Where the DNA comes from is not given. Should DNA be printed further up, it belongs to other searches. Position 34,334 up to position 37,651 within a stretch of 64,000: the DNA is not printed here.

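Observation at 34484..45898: Two giant surface receptors share a TM + cytoplasmic zinc-ribbon + polyacidic-tail module and flank a cytoplasmic poly-Glu/poly-Lys multi-zinc-ribbon protein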

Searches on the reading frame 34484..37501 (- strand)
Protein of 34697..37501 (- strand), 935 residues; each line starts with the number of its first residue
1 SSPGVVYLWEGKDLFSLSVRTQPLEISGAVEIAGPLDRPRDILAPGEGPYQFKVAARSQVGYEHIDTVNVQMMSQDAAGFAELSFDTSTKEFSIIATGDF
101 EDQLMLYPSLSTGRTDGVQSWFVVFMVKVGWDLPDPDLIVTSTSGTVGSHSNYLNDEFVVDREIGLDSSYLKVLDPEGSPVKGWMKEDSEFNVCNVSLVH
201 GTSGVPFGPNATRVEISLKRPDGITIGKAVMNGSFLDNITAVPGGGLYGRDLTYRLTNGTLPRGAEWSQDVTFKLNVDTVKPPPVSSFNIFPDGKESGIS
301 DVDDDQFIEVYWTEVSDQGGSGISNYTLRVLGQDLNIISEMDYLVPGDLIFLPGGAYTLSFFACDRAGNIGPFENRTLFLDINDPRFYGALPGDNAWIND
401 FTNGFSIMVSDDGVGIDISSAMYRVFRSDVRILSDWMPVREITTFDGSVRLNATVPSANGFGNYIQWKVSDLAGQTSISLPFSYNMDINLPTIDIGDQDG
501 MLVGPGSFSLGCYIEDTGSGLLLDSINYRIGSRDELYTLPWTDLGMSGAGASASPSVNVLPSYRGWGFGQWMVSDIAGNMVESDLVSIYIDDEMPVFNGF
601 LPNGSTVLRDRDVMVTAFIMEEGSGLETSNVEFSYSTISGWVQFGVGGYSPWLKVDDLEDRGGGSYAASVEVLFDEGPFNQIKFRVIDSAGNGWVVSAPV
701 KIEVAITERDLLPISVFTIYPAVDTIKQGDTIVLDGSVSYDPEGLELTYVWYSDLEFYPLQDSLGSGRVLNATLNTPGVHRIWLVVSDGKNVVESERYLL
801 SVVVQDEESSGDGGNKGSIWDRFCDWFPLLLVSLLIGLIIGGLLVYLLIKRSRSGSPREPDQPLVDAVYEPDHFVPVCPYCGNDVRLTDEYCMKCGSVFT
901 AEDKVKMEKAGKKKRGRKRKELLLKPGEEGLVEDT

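Call 22: find_homologous_proteins(query=window:34697-37501:-, max_evalue=0.001)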
Query seq(935 aa) (935 aa): 5 proteins with E <= 0.001 among 8000 candidates.
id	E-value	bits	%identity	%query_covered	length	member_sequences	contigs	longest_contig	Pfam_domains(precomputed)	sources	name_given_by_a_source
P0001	0.0e+0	1492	71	97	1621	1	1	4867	PF01839.30,PF13517.13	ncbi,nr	ncbi:MAG: FG-GAP repeat protein, partial [Candidatus Thermoplasmatota archaeon]|nr:FG-GAP repeat pro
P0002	0.0e+0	1119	58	92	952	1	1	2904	PF12245.15,PF19077.7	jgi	jgi:hypothetical protein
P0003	1.6e-24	104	23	77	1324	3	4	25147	-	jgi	-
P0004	8.2e-6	42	30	8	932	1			PF24893.1,PF03422.22,PF09136.17,PF19077.7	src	-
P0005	4.8e-4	36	36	7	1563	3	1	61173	PF21027.4,PF22352.3,PF02225.28,PF17963.8,PF17892.8,PF02128.22,PF07504.20,PF18911.7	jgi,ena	-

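Call 26: find_related_loci(query=A1, collection=genome_contigs, flank=10000)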
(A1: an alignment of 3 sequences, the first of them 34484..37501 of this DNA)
Query A1 (1005 aa) in genome_contigs; peptide patterns used: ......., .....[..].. (x = any residue, [..] = any of these).
56 stretches matched a pattern; 9 encode a relative of the query (tblastn E <= 1e-3); 9 distinct loci.
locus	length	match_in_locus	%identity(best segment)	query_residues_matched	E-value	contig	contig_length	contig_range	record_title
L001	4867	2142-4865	71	1-908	0e+0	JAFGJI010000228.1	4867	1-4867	MAG: Thermoplasmatota archaeon isolate Zod_Metabat.266 k87_10450789, whole genome shotgun sequence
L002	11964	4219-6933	72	1-905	0e+0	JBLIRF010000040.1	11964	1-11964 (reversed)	MAG: Thermoplasmatota archaeon isolate MG2_202303_bin_37 MG2_202303_bin_37_scaffold_40, whole genome shotgun sequence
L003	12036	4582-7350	65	1-923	0e+0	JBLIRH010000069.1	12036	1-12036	MAG: Thermoplasmatota archaeon isolate MG1_202108_bin_178 MG1_202108_bin_178_scaffold_70, whole genome shotgun sequence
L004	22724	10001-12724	64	1-908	0e+0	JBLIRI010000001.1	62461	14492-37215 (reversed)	MAG: Thermoplasmatota archaeon isolate MG1_202007_bin_818 MG1_202007_bin_818_scaffold_1, whole genome shotgun sequence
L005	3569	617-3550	55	1-987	0e+0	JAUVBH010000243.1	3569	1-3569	MAG: Thermoplasmatota archaeon isolate CSMAG_240 CSMAG_240_k127_2193343_length_3569_cov_7.0000, whole genome shotgun seq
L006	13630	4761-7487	41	4-915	0e+0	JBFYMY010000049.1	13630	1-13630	MAG: Thermoplasmatales archaeon isolate PPR_0074 k121_4680066, whole genome shotgun sequence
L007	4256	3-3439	47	359-1003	2e-91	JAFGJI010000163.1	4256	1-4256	MAG: Thermoplasmatota archaeon isolate Zod_Metabat.266 k87_6626257, whole genome shotgun sequence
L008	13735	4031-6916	40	4-966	0e+0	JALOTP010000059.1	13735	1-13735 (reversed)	MAG: Thermoplasmatota archaeon isolate Prado236 scaffold_6562, whole genome shotgun sequence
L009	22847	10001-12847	41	4-954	0e+0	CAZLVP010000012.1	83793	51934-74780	MAG TPA_asm: uncultured Thermoplasmatales archaeon isolate SRP319275_co4_108 genome assembly, contig: NODE_138_length_83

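Call 64: find_encoding_contigs(protein=P0003, flank=10000, max_places=3)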
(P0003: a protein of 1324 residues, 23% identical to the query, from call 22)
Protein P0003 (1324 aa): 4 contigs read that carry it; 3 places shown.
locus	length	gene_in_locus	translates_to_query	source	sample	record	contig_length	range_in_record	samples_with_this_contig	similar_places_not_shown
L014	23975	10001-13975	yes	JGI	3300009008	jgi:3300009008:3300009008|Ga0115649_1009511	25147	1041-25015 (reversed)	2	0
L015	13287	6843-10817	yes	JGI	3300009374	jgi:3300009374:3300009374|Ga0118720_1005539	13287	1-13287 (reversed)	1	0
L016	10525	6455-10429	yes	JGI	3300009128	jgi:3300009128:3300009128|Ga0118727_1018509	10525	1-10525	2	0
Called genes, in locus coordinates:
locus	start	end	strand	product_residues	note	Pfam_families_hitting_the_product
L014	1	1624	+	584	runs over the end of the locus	?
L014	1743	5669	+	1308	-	-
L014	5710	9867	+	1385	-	-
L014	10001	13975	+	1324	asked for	-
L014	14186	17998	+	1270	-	-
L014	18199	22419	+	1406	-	-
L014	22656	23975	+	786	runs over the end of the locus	?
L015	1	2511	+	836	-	?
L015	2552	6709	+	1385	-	-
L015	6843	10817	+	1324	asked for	-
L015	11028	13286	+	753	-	?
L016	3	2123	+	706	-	?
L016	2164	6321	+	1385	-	-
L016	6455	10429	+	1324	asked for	-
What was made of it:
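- Tried and rejected: That is a single case and too distant to test co-gain (call 64).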
